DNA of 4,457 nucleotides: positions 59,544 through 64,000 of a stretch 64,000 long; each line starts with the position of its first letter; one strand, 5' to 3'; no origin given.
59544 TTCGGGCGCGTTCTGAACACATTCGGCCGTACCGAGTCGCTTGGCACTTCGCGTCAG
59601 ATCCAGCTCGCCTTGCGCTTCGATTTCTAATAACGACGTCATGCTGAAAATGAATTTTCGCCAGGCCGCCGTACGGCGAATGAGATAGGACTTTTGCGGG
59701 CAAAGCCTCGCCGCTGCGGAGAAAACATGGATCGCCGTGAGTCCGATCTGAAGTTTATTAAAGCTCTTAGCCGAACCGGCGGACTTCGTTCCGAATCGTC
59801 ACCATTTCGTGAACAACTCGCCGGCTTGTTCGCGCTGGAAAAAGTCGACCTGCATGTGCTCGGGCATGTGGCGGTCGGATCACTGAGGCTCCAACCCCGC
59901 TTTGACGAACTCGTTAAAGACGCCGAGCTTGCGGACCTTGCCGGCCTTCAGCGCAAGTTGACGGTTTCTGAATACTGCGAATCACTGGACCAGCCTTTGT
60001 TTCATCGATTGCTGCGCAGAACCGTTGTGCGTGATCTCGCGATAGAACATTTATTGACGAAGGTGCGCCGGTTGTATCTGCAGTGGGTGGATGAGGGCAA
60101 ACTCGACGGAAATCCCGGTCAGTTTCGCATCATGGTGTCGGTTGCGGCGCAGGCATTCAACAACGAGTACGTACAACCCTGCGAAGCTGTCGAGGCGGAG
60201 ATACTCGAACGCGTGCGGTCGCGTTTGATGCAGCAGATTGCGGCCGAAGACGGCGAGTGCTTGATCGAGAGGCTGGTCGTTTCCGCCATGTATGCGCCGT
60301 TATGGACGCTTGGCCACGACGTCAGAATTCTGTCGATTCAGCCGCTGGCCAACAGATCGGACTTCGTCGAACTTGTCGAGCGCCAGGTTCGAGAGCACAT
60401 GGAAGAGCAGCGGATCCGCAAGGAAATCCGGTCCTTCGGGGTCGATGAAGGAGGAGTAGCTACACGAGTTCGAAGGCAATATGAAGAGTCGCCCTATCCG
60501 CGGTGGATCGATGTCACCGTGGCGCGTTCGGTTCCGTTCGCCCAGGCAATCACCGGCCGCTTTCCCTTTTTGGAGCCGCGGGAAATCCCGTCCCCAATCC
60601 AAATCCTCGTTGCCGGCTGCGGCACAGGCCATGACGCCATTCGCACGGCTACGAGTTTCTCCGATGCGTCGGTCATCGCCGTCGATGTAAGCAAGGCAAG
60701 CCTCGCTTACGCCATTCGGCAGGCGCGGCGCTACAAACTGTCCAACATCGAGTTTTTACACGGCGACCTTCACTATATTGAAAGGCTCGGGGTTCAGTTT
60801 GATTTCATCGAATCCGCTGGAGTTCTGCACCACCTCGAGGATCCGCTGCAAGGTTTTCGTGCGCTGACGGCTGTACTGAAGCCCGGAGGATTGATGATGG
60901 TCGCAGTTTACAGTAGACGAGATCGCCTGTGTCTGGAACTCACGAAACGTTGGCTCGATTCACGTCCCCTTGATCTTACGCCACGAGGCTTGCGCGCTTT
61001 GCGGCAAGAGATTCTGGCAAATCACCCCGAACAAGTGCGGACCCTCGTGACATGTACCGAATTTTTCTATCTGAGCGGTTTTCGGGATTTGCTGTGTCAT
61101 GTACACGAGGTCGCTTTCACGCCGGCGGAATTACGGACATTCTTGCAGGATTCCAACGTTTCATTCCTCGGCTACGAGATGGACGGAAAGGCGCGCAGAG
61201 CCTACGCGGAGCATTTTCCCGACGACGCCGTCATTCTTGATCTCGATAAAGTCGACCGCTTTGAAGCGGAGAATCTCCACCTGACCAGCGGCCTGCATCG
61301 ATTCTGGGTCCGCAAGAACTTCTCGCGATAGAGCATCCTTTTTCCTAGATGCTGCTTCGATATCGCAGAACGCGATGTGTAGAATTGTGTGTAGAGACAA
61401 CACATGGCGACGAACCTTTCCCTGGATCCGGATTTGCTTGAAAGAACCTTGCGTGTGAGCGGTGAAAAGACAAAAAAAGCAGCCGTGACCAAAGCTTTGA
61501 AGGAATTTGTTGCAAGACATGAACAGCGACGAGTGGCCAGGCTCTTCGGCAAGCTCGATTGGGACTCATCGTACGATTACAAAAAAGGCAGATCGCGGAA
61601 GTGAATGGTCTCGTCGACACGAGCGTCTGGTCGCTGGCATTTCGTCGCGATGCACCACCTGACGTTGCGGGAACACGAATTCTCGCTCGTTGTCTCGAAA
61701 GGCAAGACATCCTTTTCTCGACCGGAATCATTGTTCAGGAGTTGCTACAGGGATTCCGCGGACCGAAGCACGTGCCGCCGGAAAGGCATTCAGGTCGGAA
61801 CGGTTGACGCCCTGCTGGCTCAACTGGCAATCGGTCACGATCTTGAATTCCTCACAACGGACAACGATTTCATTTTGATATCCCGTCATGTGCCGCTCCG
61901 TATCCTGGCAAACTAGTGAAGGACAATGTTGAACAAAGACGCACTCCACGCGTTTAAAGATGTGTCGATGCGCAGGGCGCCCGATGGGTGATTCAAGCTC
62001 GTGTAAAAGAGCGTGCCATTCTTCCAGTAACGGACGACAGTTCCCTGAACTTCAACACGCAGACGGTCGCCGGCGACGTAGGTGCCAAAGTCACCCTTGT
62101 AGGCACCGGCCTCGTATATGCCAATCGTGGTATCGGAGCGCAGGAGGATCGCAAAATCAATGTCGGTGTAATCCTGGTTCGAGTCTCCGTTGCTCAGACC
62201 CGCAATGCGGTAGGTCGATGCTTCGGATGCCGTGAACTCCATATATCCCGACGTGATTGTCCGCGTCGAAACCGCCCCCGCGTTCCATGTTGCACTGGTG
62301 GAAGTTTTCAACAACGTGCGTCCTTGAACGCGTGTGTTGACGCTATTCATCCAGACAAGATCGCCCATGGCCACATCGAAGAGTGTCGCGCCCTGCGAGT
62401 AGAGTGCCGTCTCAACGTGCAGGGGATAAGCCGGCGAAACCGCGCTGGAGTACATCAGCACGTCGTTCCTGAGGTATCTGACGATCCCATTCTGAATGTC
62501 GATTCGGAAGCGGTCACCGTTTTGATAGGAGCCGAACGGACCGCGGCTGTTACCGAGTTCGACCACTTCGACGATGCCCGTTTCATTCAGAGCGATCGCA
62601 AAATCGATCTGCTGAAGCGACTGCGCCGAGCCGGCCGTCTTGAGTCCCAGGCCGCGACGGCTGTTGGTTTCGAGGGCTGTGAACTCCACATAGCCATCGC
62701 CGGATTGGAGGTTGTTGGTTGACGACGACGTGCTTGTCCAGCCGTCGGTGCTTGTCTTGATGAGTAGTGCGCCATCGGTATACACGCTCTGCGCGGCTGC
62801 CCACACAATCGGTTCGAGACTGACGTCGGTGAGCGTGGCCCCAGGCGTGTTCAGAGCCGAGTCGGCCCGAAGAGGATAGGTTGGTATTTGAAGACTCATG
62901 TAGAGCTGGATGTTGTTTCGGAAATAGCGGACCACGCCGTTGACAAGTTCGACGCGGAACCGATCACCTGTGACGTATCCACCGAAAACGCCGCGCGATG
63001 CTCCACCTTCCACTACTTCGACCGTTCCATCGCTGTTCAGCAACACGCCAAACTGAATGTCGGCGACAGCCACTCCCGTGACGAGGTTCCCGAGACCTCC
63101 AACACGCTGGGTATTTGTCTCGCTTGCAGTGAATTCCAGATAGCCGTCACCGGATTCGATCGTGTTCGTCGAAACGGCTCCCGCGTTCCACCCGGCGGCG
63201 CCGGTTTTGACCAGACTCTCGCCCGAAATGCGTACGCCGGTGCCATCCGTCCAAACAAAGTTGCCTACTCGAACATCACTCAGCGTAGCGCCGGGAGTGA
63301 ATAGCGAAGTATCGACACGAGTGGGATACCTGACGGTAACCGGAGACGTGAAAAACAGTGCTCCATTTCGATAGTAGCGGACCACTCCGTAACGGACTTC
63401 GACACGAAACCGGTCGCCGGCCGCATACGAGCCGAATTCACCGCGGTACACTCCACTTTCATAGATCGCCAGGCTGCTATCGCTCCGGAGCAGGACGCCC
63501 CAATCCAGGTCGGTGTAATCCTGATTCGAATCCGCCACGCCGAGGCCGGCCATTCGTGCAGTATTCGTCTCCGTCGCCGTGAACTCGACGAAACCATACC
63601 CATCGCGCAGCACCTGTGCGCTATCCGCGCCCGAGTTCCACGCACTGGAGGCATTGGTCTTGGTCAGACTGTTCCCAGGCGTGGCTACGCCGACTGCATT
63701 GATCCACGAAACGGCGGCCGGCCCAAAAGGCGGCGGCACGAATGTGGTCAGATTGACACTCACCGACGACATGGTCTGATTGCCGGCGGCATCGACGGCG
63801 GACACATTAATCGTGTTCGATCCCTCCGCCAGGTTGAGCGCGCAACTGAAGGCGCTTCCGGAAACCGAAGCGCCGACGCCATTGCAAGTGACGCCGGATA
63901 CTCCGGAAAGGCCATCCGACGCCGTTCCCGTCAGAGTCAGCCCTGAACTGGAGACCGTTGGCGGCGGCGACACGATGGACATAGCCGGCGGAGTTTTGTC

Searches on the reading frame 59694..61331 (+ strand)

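Call 46: search_protein_families(library=pfam, proteins=[window:59694-61331:+], max_evalue=0.00001)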
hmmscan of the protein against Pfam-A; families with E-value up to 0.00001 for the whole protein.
window:59694-61331:+ (545 aa): 7 families
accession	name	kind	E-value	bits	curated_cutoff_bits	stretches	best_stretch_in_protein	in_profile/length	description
PF13649.12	Methyltransf_25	-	3.2e-18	66.6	27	1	304-399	1-97/97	Methyltransferase domain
PF13847.12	Methyltransf_31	-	3.4e-18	66.2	27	1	304-412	7-118/145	Methyltransferase domain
PF08242.18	Methyltransf_12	-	3.7e-16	60.1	30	1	306-400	2-97/98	Methyltransferase domain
PF08241.18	Methyltransf_11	-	3e-15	57.1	21.2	1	307-402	3-94/95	Methyltransferase domain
PF13489.12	Methyltransf_23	-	3.9e-11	43.4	27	1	293-423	16-135/164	Methyltransferase domain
PF01209.24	Ubie_methyltran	-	5.6e-07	29.6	20.1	1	303-410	50-158/233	ubiE/COQ5 methyltransferase family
PF02390.23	Methyltransf_4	-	4.5e-06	26.7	24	1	308-360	9-62/173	Putative methyltransferase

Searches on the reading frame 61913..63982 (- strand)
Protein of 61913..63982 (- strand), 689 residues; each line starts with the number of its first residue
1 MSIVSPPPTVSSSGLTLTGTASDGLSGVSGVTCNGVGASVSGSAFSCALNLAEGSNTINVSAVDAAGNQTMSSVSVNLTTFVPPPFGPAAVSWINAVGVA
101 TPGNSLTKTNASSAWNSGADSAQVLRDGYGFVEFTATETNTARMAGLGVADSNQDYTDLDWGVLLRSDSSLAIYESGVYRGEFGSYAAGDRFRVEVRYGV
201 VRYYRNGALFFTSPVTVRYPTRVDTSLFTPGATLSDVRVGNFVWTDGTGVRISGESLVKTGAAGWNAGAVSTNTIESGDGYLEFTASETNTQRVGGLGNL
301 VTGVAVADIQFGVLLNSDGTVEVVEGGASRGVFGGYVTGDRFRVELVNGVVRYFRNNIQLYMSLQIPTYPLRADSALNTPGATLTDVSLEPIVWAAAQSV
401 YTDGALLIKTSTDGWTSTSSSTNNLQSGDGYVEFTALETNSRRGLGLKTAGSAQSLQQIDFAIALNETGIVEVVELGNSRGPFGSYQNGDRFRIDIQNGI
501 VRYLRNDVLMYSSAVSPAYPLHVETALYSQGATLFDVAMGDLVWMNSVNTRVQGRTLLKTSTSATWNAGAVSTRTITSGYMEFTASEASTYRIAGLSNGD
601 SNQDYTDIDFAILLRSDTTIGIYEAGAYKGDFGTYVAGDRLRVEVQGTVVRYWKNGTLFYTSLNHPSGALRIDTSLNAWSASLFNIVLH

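Call 46: search_protein_families(library=pfam, proteins=[window:61913-63982:-], max_evalue=0.00001)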
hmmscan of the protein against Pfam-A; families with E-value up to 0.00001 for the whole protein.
window:61913-63982:- (689 aa): 1 family
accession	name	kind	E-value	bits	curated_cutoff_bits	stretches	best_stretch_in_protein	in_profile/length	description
PF09136.16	Glucodextran_B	-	2.3e-10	40.7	27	1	2-78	4-81/83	Glucodextranase, domain B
